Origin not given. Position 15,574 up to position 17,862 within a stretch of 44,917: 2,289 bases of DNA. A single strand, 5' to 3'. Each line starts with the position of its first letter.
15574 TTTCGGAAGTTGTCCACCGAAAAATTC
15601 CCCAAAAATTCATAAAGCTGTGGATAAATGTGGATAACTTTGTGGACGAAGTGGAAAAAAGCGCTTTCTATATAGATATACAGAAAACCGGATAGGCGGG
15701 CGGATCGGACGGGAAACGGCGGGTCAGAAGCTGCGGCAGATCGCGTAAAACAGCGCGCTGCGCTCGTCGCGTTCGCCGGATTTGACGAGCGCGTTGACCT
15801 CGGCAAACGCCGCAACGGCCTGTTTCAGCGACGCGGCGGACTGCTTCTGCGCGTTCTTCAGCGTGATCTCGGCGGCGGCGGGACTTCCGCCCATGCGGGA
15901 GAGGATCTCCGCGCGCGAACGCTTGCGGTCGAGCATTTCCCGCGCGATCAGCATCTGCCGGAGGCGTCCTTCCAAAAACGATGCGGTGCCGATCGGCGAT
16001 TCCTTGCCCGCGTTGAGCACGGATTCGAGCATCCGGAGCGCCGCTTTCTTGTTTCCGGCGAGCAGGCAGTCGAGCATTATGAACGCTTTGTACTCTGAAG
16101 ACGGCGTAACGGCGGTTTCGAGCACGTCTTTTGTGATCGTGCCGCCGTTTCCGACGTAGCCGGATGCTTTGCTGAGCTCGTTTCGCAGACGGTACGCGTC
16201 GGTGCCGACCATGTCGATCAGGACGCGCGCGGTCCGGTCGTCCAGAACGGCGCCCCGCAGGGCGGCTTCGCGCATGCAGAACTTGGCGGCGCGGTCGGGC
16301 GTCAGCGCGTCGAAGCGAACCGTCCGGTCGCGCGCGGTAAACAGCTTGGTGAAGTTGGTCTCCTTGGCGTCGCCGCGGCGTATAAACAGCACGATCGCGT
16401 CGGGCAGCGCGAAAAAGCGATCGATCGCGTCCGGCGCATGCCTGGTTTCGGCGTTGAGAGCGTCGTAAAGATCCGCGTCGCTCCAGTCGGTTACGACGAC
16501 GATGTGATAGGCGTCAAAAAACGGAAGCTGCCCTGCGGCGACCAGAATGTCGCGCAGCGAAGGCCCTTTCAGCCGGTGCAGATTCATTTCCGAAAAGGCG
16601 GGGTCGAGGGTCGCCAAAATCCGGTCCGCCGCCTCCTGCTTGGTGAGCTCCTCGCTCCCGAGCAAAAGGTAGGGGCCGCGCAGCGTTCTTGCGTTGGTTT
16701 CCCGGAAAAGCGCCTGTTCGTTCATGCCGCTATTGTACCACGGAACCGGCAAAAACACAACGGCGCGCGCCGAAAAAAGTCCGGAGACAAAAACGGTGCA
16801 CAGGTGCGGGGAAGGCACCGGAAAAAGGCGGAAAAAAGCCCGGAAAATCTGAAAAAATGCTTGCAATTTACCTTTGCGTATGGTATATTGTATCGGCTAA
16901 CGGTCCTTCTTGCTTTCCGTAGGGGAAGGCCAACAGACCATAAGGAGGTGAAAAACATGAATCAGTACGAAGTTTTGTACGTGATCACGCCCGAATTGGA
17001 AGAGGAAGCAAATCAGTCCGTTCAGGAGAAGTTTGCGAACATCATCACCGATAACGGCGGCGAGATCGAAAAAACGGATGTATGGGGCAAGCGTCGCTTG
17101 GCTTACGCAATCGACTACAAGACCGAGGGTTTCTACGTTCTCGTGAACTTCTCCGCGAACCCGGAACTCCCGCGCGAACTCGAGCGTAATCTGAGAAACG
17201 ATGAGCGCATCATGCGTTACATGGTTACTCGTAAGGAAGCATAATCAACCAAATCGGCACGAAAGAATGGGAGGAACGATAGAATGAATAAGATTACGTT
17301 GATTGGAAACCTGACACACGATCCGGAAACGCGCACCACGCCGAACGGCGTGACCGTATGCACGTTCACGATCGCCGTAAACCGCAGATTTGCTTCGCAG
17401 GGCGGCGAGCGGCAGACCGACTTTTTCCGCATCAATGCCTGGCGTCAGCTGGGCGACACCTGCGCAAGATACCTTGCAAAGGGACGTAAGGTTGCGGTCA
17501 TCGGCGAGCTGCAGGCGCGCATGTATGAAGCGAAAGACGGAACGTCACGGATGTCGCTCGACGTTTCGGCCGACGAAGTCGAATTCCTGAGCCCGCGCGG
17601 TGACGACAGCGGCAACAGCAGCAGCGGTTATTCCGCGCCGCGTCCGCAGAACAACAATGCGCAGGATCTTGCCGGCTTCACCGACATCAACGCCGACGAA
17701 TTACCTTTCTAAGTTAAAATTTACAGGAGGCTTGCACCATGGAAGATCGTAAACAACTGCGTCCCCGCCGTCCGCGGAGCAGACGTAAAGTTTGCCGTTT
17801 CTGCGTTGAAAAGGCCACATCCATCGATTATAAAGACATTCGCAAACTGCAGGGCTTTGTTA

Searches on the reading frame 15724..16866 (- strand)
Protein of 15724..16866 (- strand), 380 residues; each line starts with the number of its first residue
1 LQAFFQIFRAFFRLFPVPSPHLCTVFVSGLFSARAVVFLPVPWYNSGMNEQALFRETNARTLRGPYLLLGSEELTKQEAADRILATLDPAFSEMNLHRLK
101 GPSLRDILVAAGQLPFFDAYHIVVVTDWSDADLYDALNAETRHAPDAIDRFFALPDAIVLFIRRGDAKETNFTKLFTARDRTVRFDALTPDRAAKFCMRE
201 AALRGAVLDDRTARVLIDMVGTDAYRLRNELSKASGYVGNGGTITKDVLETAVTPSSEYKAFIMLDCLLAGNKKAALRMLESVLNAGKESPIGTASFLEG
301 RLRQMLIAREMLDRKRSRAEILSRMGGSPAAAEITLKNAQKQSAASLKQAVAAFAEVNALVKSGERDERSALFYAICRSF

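Call 7: search_protein_families(library=pfam, proteins=[window:15724-16866:-], max_evalue=0.001)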
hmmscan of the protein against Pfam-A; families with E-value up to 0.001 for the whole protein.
window:15724-16866:- (380 aa): 2 families
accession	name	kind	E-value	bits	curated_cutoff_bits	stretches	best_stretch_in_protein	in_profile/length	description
PF21694.2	DNA_pol3_delta_C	-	8.5e-14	52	27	1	260-372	3-114/121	DNA polymerase III delta subunit, C-terminal domain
PF06144.19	DNA_pol3_delta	-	2e-05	25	21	1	66-177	1-115/124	DNA polymerase III, delta subunit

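Call 10: find_related_loci(query=window:15724-16866:-, collection=genome_contigs, flank=6000)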
Query window:15724-16866:- (380 aa) in genome_contigs; peptide patterns used: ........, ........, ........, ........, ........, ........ (x = any residue, [..] = any of these).
96 stretches matched a pattern; 6 encode a relative of the query (tblastn E <= 1e-3); 5 distinct loci.
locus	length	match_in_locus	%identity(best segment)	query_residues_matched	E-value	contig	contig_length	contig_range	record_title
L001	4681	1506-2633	71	13-380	5e-174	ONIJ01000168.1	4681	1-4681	uncultured Clostridiales bacterium isolate RUG333 genome assembly, contig: k87_30915759, whole genome shotgun sequence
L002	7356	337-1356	73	41-380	5e-168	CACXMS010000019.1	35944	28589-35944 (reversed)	MAG: uncultured Clostridiales bacterium isolate RUG11401 genome assembly, contig: RUG11401_asm_19, whole genome shotgun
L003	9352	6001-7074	68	1-380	1e-166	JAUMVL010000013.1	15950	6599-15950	MAG: Clostridia bacterium isolate S12M_St_37_sub NODE_1710_length_15950_cov_5.141680, whole genome shotgun sequence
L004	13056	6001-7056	65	19-380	1e-151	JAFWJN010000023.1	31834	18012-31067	MAG: Clostridia bacterium isolate RGIG5797 Sheep_Ileum-5__c55076, whole genome shotgun sequence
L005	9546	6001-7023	76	40-380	2e-169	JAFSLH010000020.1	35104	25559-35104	MAG: Clostridia bacterium isolate RGIG3246 Goat_Reticulum-3__c914, whole genome shotgun sequence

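Call 30: search_protein_families(library=pfam, proteins=[L004:7130-9457:+, L004:10203-11822:-, L004:9883-10071:+], max_evalue=0.0001)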
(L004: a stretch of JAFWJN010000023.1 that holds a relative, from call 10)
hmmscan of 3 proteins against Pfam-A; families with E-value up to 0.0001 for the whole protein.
L004:7130-9457:+ (775 aa): 6 families
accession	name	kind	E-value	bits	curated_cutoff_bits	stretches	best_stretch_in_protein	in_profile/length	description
PF02836.23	Glyco_hydro_2_C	-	4.2e-22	79.1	21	1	229-383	5-163/302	Glycosyl hydrolases family 2, TIM barrel domain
PF18565.7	Glyco_hydro2_C5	-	3.9e-14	52.8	32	1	670-754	7-93/103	Glycoside hydrolase family 2 C-terminal domain 5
PF16355.11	DUF4982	-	2.5e-13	50.2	23.9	1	597-653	1-60/61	Domain of unknown function (DUF4982)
PF02837.24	Glyco_hydro_2_N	-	6.7e-10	39.6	28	1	48-136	65-166/169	Glycosyl hydrolases family 2, sugar binding domain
PF00703.27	Glyco_hydro_2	-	4.2e-05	24.7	23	0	179-223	67-109/109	Glycosyl hydrolases family 2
PF22666.2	Glyco_hydro_2_N2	-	5.9e-05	23.6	27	0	49-116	49-120/167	Glycosyl hydrolase 2 galactose-binding domain-like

L004:10203-11822:- (539 aa): 4 families
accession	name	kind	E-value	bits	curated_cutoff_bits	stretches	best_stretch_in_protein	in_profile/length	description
PF02833.19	DHHA2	-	1.6e-31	109.7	27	1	419-534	6-123/126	DHHA2 domain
PF01368.27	DHH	-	9.1e-19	68.4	28.1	1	5-378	3-125/125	DHH family, N-terminal domain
PF00571.33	CBS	-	2.6e-12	47.3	24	0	249-297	5-53/57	CBS domain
PF07085.17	DRTGG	-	1.4e-05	25.3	25.2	1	140-240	1-104/105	DRTGG domain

L004:9883-10071:+ (62 aa): 0 families

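Call 33: find_homologous_proteins(query=window:15724-16866:-, max_evalue=1e-40)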
Query window:15724-16866:- (380 aa): 98 proteins with E <= 1e-40 among 8000 candidates.
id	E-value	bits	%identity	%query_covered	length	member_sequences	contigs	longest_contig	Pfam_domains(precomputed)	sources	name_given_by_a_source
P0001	9.3e-234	793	100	96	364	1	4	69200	PF06144.20,PF21694.3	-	-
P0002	1.4e-158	546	75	88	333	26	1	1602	PF06144.20,PF21694.3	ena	-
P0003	8.0e-158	543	76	89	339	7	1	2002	PF06144.20,PF21694.3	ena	-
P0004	4.1e-156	538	73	89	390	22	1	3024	PF21694.3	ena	-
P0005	1.2e-155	536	77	88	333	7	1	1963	PF06144.20,PF21694.3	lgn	-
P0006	1.7e-155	536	76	88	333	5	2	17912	PF21694.3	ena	-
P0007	4.4e-155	534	74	88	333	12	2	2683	PF21694.3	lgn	-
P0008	1.4e-154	533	76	88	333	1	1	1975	PF21694.3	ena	-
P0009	1.2e-147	510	71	88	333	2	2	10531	PF21694.3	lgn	-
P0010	3.6e-145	502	71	88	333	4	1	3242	PF06144.20,PF21694.3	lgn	-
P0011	4.9e-145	501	71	88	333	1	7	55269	PF21694.3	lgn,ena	-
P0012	1.0e-140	487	73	82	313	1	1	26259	PF21694.3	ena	-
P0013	2.0e-138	479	66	88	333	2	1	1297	PF21694.3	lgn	-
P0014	5.8e-138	478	67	88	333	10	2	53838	PF06144.20,PF21694.3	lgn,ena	-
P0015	8.6e-136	471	68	88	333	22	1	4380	PF21694.3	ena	-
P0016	1.7e-134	467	66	88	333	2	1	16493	PF21694.3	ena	-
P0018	5.3e-129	448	65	88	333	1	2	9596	PF21694.3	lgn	-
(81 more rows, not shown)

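Call 34: find_encoding_contigs(protein=P0001, flank=10000, max_places=10)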
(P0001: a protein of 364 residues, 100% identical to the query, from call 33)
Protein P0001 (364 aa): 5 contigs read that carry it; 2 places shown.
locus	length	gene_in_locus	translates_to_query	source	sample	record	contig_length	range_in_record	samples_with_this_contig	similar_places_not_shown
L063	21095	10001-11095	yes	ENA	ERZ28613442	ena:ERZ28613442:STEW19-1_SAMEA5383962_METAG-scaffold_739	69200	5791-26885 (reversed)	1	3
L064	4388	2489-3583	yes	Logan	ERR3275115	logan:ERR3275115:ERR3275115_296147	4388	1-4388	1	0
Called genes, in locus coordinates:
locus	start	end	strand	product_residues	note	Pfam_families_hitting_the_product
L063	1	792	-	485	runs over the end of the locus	PF02386:TrkH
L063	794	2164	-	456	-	PF00070:Pyr_redox (faint), PF01210:NAD_Gly3P_dh_N (faint), PF01488:Shikimate_DH (faint), PF02254:TrkA_N, PF02558:ApbA (weak), PF02080:TrkA_C, PF02254:TrkA_N, PF02080:TrkA_C, +6 more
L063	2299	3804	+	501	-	PF02074:Peptidase_M32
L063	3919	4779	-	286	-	PF12838:Fer4_7 (faint), PF13237:Fer4_10 (faint), PF12801:Fer4_5, PF00037:Fer4, PF12837:Fer4_6 (weak)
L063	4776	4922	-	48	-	-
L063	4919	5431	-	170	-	PF08534:Redoxin, PF00578:AhpC-TSA, PF00085:Thioredoxin, PF13905:Thioredoxin_8 (weak)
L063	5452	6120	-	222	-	PF00881:Nitroreductase (faint), PF14512:TM1586_NiRdase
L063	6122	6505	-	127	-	-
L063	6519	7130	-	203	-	PF07638:Sigma70_ECF (weak), PF04542:Sigma70_r2, PF08281:Sigma70_r4_2, PF00196:GerE (weak)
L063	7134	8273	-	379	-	PF08032:SpoU_sub_bind, PF00588:SpoU_methylase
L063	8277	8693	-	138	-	PF00636:Ribonuclease_3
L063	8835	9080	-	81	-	PF01084:Ribosomal_S18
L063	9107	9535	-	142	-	PF00436:SSB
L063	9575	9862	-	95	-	PF01250:Ribosomal_S6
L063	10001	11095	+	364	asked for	PF06144:DNA_pol3_delta (faint), PF21694:DNA_pol3_delta_C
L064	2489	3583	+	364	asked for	PF06144:DNA_pol3_delta (faint), PF21694:DNA_pol3_delta_C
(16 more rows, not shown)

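Call 35: find_encoding_contigs(protein=P0011, flank=10000, max_places=10)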
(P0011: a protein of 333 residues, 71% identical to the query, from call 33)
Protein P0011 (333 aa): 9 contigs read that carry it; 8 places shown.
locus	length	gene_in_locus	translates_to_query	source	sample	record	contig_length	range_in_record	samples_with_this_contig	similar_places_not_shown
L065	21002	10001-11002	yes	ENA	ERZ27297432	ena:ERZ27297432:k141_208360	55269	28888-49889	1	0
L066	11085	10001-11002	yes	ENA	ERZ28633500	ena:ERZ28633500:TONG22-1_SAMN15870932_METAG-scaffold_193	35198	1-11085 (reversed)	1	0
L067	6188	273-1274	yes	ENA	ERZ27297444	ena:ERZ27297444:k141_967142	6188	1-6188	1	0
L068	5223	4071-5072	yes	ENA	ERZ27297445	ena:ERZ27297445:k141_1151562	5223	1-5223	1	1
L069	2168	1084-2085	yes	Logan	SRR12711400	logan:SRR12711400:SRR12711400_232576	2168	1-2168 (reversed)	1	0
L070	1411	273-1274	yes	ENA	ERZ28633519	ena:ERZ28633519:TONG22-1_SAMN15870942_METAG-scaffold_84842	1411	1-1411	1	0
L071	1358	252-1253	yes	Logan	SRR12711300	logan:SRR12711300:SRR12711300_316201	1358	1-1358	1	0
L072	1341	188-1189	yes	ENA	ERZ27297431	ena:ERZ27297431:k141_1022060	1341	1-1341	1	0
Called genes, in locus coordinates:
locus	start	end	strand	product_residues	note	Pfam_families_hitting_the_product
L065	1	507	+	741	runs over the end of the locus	PF12437:GSIII_N, PF00120:Gln-synt_C, PF18318:Gln-synt_C-ter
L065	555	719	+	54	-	-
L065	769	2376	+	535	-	PF06418:CTP_synth_N, PF00117:GATase, PF07722:Peptidase_C26 (weak)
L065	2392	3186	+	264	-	PF01678:DAP_epimerase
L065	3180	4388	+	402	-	PF00155:Aminotran_1_2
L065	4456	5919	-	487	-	PF00474:SSF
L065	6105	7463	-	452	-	PF11700:ATG22, PF07690:MFS_1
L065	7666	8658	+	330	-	PF01210:NAD_Gly3P_dh_N, PF02558:ApbA, PF03807:F420_oxidored, PF07479:NAD_Gly3P_dh_C, PF20618:GPD_NAD_C_bact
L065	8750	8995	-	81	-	PF01084:Ribosomal_S18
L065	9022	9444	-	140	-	PF00436:SSB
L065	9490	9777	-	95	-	PF01250:Ribosomal_S6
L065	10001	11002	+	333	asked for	PF21694:DNA_pol3_delta_C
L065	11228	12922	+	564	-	PF26002:Beta-barrel_AprE (faint), PF25967:RND-MFP_C (faint), PF25990:Beta-barrel_YknX, PF25989:YknX_C (weak)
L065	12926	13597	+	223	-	PF00005:ABC_tran, PF02463:SMC_N (weak), PF13304:AAA_21 (faint)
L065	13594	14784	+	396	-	PF12704:MacB_PCD, PF02687:FtsX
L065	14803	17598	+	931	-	-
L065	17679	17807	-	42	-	-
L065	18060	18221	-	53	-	PF00301:Rubredoxin, PF21349:RUBY_RBDX (faint)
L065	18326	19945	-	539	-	PF01368:DHH, PF00571:CBS (faint), PF07085:DRTGG (weak), PF02833:DHHA2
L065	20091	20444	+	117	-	PF18936:DUF5684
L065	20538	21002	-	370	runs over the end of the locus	-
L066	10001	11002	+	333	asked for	PF21694:DNA_pol3_delta_C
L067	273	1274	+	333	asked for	PF21694:DNA_pol3_delta_C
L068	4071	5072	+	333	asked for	PF21694:DNA_pol3_delta_C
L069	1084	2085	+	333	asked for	PF21694:DNA_pol3_delta_C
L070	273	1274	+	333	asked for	PF21694:DNA_pol3_delta_C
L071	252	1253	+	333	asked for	PF21694:DNA_pol3_delta_C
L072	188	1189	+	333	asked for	PF21694:DNA_pol3_delta_C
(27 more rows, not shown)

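Call 41: find_encoding_contigs(protein=P0014, flank=10000, max_places=3)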
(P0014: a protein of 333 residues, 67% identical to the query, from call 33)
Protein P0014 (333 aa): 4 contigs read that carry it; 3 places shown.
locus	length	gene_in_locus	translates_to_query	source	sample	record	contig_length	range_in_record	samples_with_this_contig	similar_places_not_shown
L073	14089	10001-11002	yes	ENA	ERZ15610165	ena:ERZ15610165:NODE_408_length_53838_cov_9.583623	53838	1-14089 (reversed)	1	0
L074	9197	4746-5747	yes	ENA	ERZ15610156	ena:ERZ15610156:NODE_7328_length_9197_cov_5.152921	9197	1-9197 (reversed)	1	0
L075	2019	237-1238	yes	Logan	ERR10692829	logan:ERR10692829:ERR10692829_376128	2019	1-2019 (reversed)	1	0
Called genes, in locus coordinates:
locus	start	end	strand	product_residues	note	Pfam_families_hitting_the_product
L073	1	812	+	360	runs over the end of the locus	-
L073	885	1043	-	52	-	PF00301:Rubredoxin, PF21349:RUBY_RBDX (faint)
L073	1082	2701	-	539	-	PF01368:DHH, PF00571:CBS (faint), PF07085:DRTGG, PF02833:DHHA2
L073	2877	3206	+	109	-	PF18936:DUF5684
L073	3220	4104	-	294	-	PF12801:Fer4_5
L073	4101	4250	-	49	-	-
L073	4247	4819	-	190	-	PF00578:AhpC-TSA, PF08534:Redoxin, PF00085:Thioredoxin (weak), PF13905:Thioredoxin_8 (weak)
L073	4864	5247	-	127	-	-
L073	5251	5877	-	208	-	PF04542:Sigma70_r2, PF08281:Sigma70_r4_2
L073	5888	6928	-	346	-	PF08032:SpoU_sub_bind, PF00588:SpoU_methylase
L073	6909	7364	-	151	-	PF00636:Ribonuclease_3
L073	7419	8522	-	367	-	PF00248:Aldo_ket_red, PF14697:Fer4_21 (faint), PF00037:Fer4 (faint), PF12838:Fer4_7 (weak), PF13183:Fer4_8, PF13187:Fer4_9, PF13237:Fer4_10 (weak), PF13534:Fer4_17 (weak)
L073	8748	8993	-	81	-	PF01084:Ribosomal_S18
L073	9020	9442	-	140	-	PF00436:SSB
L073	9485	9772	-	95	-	PF01250:Ribosomal_S6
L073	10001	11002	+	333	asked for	PF06144:DNA_pol3_delta (weak), PF21694:DNA_pol3_delta_C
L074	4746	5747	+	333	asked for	PF06144:DNA_pol3_delta (weak), PF21694:DNA_pol3_delta_C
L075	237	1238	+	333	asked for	PF06144:DNA_pol3_delta (weak), PF21694:DNA_pol3_delta_C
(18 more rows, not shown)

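Call 42: find_encoding_contigs(protein=P0012, flank=10000, max_places=3)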
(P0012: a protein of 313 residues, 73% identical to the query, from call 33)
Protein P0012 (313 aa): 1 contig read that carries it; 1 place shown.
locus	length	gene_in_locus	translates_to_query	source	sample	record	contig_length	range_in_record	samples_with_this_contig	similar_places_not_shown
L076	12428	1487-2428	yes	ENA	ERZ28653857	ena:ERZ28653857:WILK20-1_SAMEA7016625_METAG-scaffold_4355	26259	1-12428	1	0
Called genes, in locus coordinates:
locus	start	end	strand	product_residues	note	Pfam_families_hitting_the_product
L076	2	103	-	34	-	?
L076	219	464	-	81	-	PF01084:Ribosomal_S18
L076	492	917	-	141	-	PF00436:SSB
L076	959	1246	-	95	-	PF01250:Ribosomal_S6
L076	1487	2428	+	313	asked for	PF21694:DNA_pol3_delta_C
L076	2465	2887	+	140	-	PF24585:YunG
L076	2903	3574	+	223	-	PF01222:ERG4_ERG24, PF04140:ICMT, PF04191:PEMT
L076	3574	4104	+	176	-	PF07866:DUF1653, PF14131:DUF4298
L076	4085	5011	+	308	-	PF00005:ABC_tran (weak), PF13175:AAA_15, PF13304:AAA_21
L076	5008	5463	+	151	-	PF01451:LMWPc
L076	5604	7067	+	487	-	PF00512:HisKA, PF02518:HATPase_c, PF00072:Response_reg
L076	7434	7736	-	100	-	PF00085:Thioredoxin, PF13098:Thioredoxin_2, PF14595:Thioredoxin_9 (weak), PF13905:Thioredoxin_8 (weak)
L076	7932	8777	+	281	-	PF00924:MS_channel_2nd, PF21082:MS_channel_3rd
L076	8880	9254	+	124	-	PF06397:Desulfoferrod_N (weak), PF01880:Desulfoferrodox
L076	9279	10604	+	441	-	PF05496:RuvB_N, PF00158:Sigma54_activat (faint), PF20720:nSTAND3 (weak), PF00004:AAA, PF07728:AAA_5 (faint), PF13173:AAA_14 (weak), PF16193:AAA_assoc_2, PF12002:MgsA_C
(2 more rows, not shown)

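Call 43: find_encoding_contigs(protein=P0006, flank=10000, max_places=3)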
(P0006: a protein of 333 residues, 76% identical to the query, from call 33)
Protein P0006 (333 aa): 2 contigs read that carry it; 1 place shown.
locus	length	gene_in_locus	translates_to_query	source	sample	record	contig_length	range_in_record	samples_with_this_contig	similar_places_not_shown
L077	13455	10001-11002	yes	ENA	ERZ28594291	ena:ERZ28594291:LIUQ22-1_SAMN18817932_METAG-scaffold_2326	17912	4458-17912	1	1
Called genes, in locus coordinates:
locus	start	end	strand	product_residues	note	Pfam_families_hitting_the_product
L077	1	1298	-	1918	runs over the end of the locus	?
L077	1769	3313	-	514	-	-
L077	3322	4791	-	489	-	PF02585:PIG-L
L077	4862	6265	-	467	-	-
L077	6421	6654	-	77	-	PF00550:PP-binding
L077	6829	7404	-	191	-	PF00156:Pribosyltran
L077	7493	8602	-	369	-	PF09992:NAGPA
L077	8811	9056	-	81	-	PF01084:Ribosomal_S18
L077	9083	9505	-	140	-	PF00436:SSB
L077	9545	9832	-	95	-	PF01250:Ribosomal_S6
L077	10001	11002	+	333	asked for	PF21694:DNA_pol3_delta_C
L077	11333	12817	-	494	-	PF01554:MatE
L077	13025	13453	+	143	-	?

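Call 44: find_encoding_contigs(protein=P0016, flank=10000, max_places=3)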
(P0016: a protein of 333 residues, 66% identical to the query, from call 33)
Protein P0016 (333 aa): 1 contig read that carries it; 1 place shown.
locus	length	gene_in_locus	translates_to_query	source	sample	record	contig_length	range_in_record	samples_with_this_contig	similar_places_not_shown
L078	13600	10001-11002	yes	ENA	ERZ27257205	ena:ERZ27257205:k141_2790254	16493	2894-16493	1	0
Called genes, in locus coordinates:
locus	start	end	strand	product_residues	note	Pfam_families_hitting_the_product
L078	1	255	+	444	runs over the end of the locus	PF02812:ELFV_dehydrog_N, PF00208:ELFV_dehydrog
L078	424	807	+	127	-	-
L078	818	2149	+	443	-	PF03237:Terminase_6N, PF04466:Terminase_3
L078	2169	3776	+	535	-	PF16510:P22_portal, PF23899:SU10_portal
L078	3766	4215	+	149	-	-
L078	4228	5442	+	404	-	PF13252:Phage_capsid_3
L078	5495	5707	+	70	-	-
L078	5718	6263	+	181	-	PF24175:SU10_adaptor (faint)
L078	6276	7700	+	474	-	-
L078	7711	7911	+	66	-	-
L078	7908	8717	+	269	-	-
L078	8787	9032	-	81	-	PF01084:Ribosomal_S18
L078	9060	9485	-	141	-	PF00436:SSB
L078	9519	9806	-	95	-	PF01250:Ribosomal_S6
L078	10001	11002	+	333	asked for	PF21694:DNA_pol3_delta_C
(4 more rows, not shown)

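Call 64: find_encoding_contigs(protein=P0009, flank=10000, max_places=3)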
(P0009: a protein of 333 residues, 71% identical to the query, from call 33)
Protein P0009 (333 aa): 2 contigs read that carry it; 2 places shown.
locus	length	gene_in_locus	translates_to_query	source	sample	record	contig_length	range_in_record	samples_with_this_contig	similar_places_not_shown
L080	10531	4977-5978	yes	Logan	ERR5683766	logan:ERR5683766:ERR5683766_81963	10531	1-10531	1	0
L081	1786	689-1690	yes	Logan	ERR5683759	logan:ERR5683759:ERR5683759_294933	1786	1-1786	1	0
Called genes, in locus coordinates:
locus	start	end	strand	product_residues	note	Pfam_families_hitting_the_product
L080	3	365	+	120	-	?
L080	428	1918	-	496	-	PF19499:DUF6034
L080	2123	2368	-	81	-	PF01084:Ribosomal_S18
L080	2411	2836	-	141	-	PF00436:SSB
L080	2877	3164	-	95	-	PF01250:Ribosomal_S6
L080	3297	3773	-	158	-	PF00583:Acetyltransf_1, PF13673:Acetyltransf_10, PF13508:Acetyltransf_7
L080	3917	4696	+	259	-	PF01636:APH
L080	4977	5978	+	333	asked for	PF21694:DNA_pol3_delta_C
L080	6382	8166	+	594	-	PF08439:Peptidase_M3_N, PF01432:Peptidase_M3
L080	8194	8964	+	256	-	-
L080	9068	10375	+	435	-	PF00328:His_Phos_2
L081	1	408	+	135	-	?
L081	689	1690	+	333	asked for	PF21694:DNA_pol3_delta_C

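Call 65: find_encoding_contigs(protein=P0018, flank=10000, max_places=3)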
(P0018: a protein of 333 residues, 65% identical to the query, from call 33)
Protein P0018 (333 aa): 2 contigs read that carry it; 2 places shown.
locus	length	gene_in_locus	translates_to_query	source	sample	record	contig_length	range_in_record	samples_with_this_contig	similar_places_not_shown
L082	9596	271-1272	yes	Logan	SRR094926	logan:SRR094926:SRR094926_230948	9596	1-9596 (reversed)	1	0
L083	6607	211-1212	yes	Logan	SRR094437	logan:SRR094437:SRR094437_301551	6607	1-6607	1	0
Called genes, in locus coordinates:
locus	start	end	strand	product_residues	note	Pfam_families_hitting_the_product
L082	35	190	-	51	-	-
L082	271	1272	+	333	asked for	PF21694:DNA_pol3_delta_C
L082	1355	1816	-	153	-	PF00011:HSP20, PF17886:ArsA_HSP20 (faint)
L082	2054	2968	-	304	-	PF00070:Pyr_redox (faint), PF00890:FAD_binding_2, PF01266:DAO (weak), PF03486:HI0933_like (weak), PF07992:Pyr_redox_2, PF12831:FAD_oxidored, PF13450:NAD_binding_8 (weak), PF13738:Pyr_redox_3, +1 more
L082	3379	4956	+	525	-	PF03816:LytR_cpsA_psr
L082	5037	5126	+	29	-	-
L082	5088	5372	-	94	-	-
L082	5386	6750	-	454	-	PF03553:Na_H_antiporter (faint), PF06808:DctM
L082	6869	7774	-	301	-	PF00126:HTH_1, PF03466:LysR_substrate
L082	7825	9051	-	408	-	PF01071:GARS_A (weak), PF02655:ATP-grasp_3, PF07478:Dala_Dala_lig_C, PF13535:ATP-grasp_4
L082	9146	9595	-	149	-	?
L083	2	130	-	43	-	?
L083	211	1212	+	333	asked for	PF21694:DNA_pol3_delta_C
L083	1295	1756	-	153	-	PF00011:HSP20, PF17886:ArsA_HSP20 (faint)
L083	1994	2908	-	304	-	PF00070:Pyr_redox (faint), PF00890:FAD_binding_2, PF01266:DAO (weak), PF03486:HI0933_like (weak), PF07992:Pyr_redox_2, PF12831:FAD_oxidored, PF13450:NAD_binding_8 (weak), PF13738:Pyr_redox_3, +1 more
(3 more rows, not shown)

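Call 66: find_encoding_contigs(protein=P0004, flank=10000, max_places=3)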
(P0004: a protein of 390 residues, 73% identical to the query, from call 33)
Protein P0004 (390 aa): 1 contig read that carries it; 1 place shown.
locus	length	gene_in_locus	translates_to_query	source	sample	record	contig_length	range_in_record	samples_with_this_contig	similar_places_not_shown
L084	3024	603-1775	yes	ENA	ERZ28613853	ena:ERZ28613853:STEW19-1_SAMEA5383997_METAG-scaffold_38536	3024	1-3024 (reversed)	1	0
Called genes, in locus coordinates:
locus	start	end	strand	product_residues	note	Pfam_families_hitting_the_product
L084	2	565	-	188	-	?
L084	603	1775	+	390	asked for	PF21694:DNA_pol3_delta_C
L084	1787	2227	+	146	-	PF24585:YunG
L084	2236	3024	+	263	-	?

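Call 67: find_encoding_contigs(protein=P0010, flank=10000, max_places=3)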
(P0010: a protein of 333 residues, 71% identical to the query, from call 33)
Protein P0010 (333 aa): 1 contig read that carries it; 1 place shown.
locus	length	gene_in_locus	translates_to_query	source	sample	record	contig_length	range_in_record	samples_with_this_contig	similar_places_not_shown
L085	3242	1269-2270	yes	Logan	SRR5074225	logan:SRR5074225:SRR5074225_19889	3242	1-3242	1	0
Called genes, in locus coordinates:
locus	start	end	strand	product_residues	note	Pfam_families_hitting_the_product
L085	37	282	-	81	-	PF01084:Ribosomal_S18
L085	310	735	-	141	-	PF00436:SSB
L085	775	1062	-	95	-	PF01250:Ribosomal_S6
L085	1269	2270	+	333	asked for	PF06144:DNA_pol3_delta (weak), PF21694:DNA_pol3_delta_C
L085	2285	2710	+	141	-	PF24585:YunG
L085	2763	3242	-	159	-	?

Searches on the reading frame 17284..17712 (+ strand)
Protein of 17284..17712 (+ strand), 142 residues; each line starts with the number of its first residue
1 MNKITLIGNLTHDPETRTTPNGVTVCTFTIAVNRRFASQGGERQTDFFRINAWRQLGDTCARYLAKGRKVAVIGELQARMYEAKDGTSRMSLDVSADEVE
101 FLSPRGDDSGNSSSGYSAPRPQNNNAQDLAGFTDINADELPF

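Call 7: search_protein_families(library=pfam, proteins=[window:17284-17712:+], max_evalue=0.001)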
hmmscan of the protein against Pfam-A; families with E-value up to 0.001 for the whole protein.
window:17284-17712:+ (142 aa): 1 family
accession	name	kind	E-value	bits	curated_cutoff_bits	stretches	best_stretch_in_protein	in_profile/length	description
PF00436.31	SSB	-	3.1e-33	114.4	26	1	1-102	1-104/104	Single-strand binding protein family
